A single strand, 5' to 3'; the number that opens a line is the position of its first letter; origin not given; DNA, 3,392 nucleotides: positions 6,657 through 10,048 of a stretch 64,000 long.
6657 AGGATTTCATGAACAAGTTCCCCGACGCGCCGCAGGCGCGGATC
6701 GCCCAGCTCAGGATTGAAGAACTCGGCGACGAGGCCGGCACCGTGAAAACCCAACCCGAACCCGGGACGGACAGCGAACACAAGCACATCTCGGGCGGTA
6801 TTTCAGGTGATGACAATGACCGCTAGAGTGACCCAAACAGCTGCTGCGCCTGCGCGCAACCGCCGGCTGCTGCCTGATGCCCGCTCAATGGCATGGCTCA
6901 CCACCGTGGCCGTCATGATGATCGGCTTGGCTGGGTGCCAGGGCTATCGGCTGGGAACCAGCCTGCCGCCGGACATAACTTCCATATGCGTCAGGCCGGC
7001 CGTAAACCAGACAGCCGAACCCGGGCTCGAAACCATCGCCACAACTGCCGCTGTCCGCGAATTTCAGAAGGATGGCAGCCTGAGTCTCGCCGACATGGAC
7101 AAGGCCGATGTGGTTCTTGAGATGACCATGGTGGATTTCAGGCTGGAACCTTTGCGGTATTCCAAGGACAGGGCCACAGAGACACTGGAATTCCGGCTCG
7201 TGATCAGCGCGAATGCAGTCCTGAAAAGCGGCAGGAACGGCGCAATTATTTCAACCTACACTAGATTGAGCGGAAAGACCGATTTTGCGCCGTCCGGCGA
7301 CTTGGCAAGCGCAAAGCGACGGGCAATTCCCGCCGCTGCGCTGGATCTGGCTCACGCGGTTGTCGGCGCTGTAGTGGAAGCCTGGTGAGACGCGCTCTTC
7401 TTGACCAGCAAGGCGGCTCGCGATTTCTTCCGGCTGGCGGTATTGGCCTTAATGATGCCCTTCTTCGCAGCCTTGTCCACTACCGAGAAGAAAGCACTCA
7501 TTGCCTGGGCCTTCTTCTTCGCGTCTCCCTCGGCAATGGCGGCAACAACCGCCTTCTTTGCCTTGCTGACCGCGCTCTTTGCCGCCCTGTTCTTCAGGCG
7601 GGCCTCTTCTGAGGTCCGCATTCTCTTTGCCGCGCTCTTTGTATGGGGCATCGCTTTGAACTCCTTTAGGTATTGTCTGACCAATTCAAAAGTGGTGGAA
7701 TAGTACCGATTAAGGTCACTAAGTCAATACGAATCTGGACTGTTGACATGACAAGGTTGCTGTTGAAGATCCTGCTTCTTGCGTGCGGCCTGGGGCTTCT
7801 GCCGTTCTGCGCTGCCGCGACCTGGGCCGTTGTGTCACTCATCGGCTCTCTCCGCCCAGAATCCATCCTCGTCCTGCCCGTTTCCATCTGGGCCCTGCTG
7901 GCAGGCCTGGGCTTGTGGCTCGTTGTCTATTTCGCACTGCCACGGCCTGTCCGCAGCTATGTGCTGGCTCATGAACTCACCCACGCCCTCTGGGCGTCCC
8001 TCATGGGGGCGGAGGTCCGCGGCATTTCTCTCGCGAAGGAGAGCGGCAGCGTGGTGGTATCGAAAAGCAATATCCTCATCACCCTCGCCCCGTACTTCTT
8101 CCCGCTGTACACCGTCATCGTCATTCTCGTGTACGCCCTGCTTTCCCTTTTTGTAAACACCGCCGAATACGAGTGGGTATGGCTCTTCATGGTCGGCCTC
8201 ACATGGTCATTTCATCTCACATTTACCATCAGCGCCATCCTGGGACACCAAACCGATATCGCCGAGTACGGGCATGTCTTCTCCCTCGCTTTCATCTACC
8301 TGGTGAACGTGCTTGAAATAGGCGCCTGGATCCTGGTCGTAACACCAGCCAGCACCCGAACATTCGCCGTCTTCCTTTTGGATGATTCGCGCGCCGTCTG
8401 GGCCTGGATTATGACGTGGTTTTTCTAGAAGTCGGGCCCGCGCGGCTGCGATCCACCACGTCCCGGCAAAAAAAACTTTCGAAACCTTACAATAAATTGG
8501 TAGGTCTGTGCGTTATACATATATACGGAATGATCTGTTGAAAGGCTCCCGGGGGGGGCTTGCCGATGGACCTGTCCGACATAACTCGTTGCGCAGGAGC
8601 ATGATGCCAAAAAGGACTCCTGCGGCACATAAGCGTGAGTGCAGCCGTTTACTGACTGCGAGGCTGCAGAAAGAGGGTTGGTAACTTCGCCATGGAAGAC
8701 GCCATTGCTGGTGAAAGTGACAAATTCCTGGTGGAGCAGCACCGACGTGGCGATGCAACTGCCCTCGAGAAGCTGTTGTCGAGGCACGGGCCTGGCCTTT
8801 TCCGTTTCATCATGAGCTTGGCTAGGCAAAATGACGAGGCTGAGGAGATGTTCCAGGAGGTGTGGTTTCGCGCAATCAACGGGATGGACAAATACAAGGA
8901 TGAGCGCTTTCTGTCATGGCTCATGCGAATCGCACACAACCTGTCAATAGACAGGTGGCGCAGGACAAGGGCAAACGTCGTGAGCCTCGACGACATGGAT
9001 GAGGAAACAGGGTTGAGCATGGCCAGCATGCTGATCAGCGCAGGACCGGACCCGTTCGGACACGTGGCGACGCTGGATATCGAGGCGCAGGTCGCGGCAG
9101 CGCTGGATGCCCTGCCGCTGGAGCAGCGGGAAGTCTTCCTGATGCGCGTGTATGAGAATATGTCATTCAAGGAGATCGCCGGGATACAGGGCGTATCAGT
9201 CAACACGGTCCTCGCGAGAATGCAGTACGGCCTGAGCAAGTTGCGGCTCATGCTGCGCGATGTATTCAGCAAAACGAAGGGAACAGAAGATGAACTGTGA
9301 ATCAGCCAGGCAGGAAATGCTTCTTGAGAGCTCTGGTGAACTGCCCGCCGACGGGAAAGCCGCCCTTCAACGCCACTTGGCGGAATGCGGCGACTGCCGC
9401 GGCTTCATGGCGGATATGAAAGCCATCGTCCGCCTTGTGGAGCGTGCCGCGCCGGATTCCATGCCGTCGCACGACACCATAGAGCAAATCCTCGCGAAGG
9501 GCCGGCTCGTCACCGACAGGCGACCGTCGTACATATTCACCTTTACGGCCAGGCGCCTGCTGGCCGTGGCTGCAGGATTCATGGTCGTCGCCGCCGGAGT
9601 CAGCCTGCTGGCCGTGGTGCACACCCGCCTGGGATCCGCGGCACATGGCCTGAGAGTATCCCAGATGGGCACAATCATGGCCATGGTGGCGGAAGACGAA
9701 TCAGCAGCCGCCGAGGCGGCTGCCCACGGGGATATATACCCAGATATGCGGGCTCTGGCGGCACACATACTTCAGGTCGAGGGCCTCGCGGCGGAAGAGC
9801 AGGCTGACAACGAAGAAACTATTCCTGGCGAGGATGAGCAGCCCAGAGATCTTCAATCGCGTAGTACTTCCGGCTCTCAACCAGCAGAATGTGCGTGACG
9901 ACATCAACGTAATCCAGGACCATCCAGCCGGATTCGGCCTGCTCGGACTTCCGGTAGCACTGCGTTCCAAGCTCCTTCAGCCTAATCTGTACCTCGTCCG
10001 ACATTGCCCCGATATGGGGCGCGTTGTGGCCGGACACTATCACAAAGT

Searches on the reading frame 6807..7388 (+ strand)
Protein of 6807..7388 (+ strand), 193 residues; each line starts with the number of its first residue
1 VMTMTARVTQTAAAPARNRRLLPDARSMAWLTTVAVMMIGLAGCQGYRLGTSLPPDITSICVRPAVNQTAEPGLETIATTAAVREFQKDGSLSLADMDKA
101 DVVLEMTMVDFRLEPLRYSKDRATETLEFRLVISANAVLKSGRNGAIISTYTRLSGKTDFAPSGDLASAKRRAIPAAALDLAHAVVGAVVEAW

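Call 18: search_protein_families(library=pfam, proteins=[window:6807-7388:+], max_evalue=0.001)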
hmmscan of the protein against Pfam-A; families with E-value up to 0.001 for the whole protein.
window:6807-7388:+ (193 aa): 1 family
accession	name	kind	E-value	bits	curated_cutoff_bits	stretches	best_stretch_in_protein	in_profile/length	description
PF04390.17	LptE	-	1.3e-08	36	23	1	58-182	2-111/118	Lipopolysaccharide-assembly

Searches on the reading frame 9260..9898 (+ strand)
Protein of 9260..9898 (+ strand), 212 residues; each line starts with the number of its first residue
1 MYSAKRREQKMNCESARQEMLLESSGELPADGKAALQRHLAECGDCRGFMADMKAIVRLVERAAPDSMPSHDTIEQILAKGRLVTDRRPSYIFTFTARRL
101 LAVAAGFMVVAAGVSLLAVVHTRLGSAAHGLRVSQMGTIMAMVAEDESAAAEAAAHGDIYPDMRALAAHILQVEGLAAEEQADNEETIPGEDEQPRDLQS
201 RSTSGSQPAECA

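Call 18: search_protein_families(library=pfam, proteins=[window:9260-9898:+], max_evalue=0.001)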
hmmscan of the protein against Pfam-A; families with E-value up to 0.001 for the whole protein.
window:9260-9898:+ (212 aa): 1 family
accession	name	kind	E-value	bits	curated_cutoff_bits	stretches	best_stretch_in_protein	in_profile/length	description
PF13490.11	zf-HC2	-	0.00018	22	22.2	1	26-47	14-35/35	Putative zinc-finger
